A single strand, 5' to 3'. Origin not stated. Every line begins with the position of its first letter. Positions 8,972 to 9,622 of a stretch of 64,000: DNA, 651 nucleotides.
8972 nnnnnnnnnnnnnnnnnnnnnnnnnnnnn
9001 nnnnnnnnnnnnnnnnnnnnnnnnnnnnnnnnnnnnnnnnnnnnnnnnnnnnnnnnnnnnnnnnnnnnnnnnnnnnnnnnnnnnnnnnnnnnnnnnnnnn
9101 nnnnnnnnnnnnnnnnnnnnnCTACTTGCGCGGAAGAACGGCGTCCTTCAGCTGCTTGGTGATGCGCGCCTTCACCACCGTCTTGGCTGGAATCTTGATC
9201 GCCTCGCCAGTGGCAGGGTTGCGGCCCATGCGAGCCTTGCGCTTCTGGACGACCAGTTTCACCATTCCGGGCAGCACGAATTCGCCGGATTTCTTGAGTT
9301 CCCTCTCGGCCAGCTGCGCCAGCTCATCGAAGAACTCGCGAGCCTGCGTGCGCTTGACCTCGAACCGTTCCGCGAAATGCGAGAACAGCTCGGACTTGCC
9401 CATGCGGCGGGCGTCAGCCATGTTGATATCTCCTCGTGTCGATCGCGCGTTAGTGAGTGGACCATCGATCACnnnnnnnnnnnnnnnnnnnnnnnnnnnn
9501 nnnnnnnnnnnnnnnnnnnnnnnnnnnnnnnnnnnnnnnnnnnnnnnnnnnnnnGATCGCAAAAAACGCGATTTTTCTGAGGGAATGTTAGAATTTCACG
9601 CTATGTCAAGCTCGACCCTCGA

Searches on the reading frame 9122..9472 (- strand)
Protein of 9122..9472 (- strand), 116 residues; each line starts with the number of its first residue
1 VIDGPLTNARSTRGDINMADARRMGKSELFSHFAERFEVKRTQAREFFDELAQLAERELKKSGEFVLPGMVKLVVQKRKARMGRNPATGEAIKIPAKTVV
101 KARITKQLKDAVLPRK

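Call 43: search_protein_families(library=pfam, proteins=[window:9122-9472:-], max_evalue=0.001)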
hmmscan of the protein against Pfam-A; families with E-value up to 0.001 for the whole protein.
window:9122-9472:- (116 aa): 1 family
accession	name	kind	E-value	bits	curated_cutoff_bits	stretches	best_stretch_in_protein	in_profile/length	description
PF00216.26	Bac_DNA_binding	-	1.8e-22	79.9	22.4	1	24-112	1-89/90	Bacterial DNA-binding protein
